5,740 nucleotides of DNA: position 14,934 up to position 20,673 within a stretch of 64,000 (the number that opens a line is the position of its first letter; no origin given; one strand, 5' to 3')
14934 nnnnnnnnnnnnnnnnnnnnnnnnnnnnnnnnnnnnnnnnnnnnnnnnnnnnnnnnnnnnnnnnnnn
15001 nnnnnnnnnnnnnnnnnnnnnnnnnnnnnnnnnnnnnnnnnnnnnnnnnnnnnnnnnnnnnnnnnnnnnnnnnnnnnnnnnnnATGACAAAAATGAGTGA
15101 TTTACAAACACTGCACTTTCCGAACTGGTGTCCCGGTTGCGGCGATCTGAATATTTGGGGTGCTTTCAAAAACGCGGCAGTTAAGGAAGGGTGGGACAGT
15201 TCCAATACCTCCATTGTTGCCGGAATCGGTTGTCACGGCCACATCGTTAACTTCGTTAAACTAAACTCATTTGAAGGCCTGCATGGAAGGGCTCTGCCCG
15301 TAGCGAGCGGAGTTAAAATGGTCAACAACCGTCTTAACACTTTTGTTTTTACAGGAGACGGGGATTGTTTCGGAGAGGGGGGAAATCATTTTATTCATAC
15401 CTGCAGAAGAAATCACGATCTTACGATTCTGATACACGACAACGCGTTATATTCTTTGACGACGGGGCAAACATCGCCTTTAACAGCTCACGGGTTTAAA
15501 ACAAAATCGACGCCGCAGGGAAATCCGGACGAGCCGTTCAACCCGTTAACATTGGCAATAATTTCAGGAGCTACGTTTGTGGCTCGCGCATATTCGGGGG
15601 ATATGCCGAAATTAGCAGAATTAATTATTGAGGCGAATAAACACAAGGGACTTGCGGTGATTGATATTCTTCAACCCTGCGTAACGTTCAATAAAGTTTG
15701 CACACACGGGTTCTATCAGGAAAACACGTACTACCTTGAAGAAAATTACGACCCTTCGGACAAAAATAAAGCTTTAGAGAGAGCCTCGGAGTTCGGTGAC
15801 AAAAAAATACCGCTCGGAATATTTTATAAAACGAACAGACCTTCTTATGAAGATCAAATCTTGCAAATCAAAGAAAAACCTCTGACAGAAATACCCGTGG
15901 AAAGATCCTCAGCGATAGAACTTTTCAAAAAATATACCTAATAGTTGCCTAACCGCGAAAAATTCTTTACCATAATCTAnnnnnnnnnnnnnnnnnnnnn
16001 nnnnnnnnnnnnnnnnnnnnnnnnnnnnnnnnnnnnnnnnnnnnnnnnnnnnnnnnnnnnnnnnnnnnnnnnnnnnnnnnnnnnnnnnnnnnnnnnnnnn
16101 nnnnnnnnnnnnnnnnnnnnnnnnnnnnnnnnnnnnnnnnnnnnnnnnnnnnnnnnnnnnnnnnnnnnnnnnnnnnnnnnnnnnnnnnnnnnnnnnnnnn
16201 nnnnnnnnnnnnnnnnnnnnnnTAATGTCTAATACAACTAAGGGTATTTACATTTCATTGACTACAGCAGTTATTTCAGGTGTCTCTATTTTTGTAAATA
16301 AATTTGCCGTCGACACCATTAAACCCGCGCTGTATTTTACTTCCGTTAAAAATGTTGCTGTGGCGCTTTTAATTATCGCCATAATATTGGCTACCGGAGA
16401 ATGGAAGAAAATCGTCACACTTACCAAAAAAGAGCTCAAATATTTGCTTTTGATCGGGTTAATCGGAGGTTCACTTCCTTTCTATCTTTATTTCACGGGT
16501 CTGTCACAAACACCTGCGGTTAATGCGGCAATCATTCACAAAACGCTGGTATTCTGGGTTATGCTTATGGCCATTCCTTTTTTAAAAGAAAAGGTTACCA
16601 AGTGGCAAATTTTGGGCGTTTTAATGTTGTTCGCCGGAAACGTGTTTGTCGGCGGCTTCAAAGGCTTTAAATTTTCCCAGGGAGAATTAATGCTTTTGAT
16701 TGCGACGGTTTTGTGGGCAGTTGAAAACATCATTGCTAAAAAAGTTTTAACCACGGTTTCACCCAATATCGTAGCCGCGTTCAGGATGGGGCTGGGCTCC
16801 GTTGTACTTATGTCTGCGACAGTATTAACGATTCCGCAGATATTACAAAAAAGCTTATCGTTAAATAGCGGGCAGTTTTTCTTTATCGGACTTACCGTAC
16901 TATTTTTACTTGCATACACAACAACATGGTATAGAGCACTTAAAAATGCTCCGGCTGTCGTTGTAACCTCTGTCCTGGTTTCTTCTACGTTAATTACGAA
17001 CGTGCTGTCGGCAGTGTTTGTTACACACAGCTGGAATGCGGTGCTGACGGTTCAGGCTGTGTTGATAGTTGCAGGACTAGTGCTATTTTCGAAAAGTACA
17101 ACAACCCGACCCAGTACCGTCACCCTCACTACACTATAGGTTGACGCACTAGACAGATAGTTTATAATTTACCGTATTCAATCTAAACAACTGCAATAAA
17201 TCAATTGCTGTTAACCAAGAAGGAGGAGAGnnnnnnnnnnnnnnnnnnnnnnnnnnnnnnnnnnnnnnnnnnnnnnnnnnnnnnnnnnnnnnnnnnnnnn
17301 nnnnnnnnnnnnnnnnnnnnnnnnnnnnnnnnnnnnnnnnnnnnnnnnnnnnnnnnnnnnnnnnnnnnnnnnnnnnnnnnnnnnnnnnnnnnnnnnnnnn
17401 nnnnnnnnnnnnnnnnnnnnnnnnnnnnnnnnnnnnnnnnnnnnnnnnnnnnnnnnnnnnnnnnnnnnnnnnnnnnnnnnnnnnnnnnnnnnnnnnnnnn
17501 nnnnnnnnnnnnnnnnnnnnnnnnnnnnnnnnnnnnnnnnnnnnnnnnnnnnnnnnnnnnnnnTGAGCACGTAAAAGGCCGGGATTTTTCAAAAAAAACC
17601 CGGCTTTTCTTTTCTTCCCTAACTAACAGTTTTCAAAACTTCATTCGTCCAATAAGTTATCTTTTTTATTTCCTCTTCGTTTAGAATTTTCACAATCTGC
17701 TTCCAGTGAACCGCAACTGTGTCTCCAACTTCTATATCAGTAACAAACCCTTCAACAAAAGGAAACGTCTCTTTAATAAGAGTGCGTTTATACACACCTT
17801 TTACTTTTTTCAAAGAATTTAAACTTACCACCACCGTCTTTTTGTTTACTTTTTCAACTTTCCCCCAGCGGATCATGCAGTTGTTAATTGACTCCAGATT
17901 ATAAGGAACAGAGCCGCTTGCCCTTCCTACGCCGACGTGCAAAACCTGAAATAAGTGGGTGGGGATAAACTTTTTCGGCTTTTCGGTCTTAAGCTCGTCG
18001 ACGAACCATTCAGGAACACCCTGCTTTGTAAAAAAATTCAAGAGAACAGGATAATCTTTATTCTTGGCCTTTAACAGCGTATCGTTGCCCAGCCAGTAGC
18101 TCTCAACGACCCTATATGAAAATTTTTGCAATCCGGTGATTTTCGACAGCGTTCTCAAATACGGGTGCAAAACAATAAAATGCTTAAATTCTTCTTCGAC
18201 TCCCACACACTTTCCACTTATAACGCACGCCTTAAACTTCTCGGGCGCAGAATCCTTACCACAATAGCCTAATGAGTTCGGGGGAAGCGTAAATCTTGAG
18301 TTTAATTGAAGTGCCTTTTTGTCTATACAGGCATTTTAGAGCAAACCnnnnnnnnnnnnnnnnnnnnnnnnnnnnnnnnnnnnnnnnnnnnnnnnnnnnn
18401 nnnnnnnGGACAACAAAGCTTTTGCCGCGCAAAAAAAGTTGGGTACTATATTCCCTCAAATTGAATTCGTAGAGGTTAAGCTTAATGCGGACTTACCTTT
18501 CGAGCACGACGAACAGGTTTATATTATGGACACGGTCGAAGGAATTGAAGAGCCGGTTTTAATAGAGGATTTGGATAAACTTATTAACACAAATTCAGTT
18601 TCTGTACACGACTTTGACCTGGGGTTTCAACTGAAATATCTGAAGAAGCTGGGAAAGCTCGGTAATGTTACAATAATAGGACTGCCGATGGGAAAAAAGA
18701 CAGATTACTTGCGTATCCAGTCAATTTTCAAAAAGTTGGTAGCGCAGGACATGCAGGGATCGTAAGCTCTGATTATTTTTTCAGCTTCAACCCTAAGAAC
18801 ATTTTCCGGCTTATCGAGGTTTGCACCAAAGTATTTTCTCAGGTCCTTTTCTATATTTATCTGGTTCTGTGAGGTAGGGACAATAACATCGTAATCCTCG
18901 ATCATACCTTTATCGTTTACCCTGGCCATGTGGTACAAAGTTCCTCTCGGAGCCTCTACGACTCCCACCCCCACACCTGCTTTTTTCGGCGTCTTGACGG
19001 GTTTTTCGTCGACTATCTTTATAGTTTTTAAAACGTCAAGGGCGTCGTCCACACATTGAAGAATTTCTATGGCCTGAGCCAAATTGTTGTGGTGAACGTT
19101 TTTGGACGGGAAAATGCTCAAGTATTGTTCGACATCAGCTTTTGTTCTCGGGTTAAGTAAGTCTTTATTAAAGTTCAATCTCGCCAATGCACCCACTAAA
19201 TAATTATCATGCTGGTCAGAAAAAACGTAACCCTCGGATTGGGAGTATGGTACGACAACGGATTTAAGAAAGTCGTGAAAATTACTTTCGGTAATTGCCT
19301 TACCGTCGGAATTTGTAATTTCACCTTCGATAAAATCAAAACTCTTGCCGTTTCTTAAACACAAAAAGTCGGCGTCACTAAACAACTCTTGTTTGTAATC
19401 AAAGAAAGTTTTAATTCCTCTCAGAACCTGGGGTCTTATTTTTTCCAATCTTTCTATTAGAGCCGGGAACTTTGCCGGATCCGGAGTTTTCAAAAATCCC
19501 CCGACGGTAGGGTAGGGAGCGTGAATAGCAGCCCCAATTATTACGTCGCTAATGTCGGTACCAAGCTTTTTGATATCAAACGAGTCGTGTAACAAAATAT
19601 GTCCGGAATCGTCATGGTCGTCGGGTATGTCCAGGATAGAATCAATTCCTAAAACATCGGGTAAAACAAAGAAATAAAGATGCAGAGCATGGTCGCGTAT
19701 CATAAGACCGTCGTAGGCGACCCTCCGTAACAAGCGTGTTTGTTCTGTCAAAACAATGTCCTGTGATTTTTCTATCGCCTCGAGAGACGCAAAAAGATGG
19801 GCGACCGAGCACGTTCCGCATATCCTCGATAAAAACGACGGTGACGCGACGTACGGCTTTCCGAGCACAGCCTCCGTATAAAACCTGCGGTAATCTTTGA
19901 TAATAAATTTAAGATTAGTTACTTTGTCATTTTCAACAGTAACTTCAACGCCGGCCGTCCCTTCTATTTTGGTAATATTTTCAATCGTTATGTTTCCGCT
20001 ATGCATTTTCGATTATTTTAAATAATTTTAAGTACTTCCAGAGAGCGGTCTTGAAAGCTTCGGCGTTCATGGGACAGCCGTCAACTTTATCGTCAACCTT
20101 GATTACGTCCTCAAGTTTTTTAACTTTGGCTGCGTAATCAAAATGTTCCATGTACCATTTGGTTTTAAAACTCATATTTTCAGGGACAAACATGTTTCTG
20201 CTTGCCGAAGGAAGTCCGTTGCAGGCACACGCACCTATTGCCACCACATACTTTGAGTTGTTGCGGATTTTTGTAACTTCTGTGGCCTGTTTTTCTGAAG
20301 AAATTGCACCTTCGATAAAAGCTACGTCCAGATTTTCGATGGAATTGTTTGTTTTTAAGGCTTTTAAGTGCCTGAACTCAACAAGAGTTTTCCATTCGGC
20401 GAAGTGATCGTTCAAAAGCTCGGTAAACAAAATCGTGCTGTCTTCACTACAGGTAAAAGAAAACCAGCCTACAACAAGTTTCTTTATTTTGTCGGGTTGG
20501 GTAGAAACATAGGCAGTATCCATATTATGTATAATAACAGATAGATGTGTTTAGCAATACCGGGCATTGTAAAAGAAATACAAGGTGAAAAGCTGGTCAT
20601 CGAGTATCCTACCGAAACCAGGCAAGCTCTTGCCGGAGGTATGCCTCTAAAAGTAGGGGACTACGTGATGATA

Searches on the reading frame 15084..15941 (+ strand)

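Call 61: search_protein_families(library=pfam, proteins=[window:15084-15941:+], max_evalue=0.00001)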
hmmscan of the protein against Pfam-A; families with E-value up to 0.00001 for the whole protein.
window:15084-15941:+ (285 aa): 2 families
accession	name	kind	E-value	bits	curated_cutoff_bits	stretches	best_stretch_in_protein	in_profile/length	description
PF02775.26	TPP_enzyme_C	-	5.8e-25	88.3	21.9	1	48-195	2-151/151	Thiamine pyrophosphate enzyme, C-terminal TPP binding domain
PF12367.13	PFO_beta_C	-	2e-24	85.9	24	1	199-263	1-65/66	Pyruvate ferredoxin oxidoreductase beta subunit C terminal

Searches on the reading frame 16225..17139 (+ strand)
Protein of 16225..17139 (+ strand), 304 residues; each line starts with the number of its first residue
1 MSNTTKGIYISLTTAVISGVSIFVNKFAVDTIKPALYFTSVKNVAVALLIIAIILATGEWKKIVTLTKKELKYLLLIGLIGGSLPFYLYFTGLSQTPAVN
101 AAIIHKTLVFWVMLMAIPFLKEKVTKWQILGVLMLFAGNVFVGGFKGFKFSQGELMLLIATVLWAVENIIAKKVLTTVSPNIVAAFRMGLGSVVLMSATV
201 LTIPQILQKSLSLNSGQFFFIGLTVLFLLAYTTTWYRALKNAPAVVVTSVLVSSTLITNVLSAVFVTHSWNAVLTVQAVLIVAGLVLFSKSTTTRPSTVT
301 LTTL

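Call 61: search_protein_families(library=pfam, proteins=[window:16225-17139:+], max_evalue=0.00001)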
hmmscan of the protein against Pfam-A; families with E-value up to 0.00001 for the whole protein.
window:16225-17139:+ (304 aa): 1 family
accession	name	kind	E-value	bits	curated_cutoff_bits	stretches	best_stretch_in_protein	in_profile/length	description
PF00892.27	EamA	-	3.8e-31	108.6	28.2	2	6-142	2-133/135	EamA-like transporter family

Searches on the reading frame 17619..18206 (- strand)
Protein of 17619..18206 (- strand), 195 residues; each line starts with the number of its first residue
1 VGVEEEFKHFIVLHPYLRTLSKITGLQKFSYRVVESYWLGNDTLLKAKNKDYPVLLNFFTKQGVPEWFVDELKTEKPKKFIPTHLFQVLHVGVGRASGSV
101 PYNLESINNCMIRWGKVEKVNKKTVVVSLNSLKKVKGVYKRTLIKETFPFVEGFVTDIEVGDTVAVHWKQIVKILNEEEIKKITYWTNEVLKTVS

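Call 61: search_protein_families(library=pfam, proteins=[window:17619-18206:-], max_evalue=0.00001)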
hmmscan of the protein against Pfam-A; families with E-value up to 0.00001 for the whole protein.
window:17619-18206:- (195 aa): 1 family
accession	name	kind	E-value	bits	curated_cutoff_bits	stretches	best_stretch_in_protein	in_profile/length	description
PF19927.4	DUF6390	-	2.5e-24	86.5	25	1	3-194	39-237/244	Family of unknown function (DUF6390)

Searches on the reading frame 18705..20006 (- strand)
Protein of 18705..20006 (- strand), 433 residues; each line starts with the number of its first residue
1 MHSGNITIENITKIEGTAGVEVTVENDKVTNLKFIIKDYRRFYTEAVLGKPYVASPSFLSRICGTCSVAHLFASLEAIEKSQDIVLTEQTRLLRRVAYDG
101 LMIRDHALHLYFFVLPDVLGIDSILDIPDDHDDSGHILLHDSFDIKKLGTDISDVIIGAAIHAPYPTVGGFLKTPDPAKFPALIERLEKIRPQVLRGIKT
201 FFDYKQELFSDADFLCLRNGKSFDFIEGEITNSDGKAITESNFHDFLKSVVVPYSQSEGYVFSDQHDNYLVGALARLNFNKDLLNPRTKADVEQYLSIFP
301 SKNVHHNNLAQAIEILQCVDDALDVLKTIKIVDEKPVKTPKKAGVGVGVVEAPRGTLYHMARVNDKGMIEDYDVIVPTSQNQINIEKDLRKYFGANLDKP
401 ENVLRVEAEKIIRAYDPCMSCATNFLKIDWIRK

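Call 61: search_protein_families(library=pfam, proteins=[window:18705-20006:-], max_evalue=0.00001)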
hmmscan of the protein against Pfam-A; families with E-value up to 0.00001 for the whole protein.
window:18705-20006:- (433 aa): 1 family
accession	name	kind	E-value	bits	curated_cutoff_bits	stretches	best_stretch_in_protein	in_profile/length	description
PF00374.24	NiFeSe_Hases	-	2.9e-25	89.6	25.8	2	327-423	409-507/508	Nickel-dependent hydrogenase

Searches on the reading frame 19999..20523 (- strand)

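Call 61: search_protein_families(library=pfam, proteins=[window:19999-20523:-], max_evalue=0.00001)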
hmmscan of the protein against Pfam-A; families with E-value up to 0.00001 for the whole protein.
window:19999-20523:- (174 aa): 1 family
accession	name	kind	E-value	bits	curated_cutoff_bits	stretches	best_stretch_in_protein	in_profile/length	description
PF01058.29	Oxidored_q6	-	4.3e-18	65.7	27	1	46-161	20-125/128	NADH ubiquinone oxidoreductase, 20 Kd subunit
